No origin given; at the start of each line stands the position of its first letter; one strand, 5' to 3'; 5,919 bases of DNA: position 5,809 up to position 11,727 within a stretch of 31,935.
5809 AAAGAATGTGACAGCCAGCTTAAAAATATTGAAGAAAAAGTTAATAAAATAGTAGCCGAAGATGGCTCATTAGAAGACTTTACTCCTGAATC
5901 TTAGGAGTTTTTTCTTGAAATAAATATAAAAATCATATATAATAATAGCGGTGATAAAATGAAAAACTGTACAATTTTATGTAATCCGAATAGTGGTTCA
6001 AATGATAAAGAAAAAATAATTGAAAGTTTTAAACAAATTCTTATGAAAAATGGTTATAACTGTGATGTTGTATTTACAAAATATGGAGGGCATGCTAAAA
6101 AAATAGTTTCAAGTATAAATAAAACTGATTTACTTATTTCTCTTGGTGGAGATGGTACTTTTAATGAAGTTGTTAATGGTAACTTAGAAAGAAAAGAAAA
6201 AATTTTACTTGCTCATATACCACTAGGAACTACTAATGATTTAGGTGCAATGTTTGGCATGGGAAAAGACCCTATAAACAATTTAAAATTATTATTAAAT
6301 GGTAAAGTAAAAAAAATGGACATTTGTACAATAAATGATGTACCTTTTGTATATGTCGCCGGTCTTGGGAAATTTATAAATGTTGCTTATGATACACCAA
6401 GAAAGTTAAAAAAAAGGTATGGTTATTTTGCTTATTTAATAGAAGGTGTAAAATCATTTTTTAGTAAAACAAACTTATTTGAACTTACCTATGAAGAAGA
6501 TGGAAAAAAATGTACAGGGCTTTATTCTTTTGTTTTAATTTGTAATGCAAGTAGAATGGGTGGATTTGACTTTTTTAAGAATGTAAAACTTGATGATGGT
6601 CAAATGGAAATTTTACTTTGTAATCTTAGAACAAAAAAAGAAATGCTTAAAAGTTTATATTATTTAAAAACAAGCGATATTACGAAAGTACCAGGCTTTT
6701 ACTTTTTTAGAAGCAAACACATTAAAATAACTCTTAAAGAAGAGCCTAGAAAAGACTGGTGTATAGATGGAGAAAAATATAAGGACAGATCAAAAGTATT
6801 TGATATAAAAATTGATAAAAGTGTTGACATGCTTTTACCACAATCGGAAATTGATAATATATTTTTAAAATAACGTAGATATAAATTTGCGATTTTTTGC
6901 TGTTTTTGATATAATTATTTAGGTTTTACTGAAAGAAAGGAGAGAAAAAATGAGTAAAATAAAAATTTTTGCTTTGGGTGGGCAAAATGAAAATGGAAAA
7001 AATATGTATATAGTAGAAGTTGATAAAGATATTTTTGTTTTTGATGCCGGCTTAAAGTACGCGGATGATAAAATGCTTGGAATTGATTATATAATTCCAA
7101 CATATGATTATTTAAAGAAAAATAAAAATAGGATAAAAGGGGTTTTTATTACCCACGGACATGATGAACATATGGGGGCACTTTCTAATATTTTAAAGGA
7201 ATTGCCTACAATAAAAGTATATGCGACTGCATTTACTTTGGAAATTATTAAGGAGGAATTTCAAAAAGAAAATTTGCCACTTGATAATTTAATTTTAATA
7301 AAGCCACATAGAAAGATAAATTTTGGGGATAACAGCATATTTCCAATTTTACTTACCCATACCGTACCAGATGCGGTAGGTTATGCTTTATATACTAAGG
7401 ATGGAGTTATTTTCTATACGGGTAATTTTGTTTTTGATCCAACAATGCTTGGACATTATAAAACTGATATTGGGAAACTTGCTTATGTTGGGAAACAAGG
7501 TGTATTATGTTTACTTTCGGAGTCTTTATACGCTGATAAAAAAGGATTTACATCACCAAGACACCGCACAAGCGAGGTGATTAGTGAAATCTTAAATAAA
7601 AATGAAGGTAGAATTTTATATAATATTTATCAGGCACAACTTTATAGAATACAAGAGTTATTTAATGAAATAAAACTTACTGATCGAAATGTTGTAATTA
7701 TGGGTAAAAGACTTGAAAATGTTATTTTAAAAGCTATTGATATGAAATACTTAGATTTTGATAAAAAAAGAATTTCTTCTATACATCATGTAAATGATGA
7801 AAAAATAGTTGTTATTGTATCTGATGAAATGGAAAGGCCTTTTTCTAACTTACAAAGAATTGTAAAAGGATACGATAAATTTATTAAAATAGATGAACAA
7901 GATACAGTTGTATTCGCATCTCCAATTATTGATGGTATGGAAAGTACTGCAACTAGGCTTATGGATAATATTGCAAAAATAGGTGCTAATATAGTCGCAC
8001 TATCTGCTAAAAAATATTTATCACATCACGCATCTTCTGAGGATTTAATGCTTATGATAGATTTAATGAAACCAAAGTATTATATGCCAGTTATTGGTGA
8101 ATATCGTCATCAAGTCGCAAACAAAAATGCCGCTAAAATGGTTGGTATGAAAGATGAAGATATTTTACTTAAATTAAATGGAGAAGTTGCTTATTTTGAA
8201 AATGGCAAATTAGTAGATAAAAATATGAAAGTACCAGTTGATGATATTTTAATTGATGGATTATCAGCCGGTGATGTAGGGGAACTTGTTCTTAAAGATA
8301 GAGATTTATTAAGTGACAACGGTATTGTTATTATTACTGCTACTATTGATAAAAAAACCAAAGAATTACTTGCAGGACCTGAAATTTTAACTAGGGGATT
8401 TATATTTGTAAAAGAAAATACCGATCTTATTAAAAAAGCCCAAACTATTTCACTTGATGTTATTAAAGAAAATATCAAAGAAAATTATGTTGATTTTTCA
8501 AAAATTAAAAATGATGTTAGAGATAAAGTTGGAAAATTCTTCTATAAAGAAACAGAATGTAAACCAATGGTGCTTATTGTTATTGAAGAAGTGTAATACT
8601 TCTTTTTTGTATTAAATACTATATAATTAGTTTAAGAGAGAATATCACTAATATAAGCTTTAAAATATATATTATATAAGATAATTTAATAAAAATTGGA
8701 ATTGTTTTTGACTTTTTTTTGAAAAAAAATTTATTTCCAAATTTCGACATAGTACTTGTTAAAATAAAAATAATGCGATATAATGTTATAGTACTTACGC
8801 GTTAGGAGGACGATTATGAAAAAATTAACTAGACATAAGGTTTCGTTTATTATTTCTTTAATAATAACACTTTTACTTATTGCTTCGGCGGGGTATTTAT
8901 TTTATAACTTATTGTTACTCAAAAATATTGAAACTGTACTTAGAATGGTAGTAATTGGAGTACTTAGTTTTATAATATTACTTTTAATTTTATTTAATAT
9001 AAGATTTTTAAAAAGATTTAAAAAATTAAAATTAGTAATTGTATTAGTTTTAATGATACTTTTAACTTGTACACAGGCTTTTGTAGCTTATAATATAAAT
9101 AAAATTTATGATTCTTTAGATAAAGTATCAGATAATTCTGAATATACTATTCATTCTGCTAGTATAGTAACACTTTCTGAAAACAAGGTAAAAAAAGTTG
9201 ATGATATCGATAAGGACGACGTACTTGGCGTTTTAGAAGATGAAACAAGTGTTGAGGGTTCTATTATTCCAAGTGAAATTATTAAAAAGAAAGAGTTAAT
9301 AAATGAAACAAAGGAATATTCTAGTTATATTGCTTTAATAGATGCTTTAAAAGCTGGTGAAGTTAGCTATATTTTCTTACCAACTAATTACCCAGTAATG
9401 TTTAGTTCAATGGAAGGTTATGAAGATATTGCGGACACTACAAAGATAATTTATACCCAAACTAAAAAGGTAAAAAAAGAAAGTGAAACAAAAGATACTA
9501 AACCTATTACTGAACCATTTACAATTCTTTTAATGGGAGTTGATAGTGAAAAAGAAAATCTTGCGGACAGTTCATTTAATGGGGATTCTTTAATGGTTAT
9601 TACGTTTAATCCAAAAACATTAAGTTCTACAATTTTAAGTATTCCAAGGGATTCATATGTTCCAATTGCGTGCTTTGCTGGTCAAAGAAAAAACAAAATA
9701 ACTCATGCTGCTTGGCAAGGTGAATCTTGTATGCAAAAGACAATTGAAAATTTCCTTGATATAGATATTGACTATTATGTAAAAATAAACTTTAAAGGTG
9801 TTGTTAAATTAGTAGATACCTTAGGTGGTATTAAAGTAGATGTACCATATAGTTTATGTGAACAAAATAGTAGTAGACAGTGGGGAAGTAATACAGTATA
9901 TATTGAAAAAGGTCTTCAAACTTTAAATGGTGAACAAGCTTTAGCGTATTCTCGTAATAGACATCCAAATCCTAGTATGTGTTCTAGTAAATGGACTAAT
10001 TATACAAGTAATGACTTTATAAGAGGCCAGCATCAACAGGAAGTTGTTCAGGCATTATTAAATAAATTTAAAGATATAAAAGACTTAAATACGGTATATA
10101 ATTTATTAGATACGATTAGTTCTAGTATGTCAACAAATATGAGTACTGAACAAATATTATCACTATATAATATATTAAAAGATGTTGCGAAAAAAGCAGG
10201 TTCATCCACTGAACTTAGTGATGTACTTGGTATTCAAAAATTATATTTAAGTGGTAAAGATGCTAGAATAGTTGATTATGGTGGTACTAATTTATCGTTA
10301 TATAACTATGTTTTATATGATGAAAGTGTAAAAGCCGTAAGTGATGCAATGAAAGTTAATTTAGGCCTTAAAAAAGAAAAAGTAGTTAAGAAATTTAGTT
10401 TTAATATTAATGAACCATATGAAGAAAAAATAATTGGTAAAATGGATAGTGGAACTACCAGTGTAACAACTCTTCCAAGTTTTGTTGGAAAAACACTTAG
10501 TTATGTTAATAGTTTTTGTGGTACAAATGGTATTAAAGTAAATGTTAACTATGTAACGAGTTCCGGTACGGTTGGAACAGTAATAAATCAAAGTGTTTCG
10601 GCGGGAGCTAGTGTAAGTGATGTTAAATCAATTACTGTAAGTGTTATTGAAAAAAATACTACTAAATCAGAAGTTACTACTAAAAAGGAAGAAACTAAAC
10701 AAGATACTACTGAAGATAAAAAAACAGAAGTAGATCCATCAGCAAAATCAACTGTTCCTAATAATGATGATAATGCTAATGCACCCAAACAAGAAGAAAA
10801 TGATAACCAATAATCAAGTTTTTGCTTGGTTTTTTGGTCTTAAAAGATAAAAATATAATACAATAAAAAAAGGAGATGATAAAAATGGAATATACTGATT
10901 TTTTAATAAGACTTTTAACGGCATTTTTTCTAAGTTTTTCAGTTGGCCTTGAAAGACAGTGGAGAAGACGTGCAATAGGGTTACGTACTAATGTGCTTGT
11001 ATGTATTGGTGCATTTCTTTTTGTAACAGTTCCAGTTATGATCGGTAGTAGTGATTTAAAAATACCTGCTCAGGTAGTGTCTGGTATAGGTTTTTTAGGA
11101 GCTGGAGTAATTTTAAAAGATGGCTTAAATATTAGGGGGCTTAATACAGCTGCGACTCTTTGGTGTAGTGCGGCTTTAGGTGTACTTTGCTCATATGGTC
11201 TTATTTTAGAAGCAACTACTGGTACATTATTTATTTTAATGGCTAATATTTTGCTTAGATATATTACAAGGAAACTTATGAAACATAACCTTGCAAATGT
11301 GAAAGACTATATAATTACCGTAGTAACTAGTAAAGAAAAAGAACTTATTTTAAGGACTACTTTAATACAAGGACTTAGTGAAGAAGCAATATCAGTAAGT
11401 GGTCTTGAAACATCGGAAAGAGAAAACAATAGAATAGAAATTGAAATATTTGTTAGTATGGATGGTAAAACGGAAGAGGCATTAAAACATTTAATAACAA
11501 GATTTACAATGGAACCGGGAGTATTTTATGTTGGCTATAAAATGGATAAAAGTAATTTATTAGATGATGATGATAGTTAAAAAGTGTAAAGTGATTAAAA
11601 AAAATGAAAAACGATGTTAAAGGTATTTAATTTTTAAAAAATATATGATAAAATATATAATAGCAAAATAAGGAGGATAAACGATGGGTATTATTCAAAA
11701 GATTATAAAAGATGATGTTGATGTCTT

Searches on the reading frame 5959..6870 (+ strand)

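Call 16: search_protein_families(library=pfam, proteins=[window:5959-6870:+], max_evalue=0.00001)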
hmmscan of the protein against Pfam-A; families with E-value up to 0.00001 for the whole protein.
window:5959-6870:+ (304 aa): 1 family
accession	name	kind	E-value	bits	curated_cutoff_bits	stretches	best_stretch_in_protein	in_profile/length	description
PF00781.29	DAGK_cat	-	1.1e-29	103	23.6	1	5-124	3-124/125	Diacylglycerol kinase catalytic domain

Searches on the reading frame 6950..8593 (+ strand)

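Call 16: search_protein_families(library=pfam, proteins=[window:6950-8593:+], max_evalue=0.00001)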
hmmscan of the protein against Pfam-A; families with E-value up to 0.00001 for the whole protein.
window:6950-8593:+ (548 aa): 5 families
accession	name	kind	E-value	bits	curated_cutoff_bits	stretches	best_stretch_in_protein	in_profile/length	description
PF17770.6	RNase_J_C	-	3e-28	99.2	23.8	1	447-548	1-102/102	Ribonuclease J C-terminal domain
PF22505.1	RNase_J_b_CASP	-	2.6e-17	63.2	27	1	219-340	1-125/126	Ribonuclease J, beta-CASP domain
PF00753.33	Lactamase_B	-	4.3e-10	40.3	22.7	1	17-162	6-152/196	Metallo-beta-lactamase superfamily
PF12706.13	Lactamase_B_2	-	1.6e-08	34.8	27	1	58-167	27-150/200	Beta-lactamase superfamily domain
PF07521.17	RMMBL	-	3.8e-08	33.6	21.6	0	357-395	14-52/63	Zn-dependent metallo-hydrolase RNA specificity domain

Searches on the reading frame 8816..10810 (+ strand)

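Call 16: search_protein_families(library=pfam, proteins=[window:8816-10810:+], max_evalue=0.00001)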
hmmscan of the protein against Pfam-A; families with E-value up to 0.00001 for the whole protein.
window:8816-10810:+ (665 aa): 2 families
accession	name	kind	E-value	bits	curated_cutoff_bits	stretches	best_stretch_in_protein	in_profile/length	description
PF03816.19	LytR_cpsA_psr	-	2.7e-39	135.2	24.6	1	256-419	2-149/150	LytR_cpsA_psr family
PF03793.24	PASTA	-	2.3e-06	27.9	23.2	1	552-610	2-62/64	PASTA domain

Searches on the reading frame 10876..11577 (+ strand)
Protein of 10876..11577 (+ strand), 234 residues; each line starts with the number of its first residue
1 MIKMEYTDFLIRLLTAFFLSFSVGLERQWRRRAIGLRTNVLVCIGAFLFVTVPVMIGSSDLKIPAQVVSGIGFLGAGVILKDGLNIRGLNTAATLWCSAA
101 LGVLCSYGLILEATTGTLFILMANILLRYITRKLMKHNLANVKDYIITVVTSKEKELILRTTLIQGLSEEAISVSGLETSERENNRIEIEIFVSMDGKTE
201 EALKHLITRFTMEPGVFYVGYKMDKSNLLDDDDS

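Call 59: search_protein_families(library=pfam, proteins=[window:10876-11577:+], max_evalue=0.0001)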
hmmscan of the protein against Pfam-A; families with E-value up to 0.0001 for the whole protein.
window:10876-11577:+ (234 aa): 2 families
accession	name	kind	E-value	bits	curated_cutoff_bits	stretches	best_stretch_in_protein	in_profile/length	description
PF02308.21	MgtC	-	2.4e-36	125.2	31.4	1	13-132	1-120/121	MgtC family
PF21770.3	MgtC_SapB_C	-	1.2e-10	42.2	27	1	145-219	1-75/77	MGTC/SAPB C-terminal domain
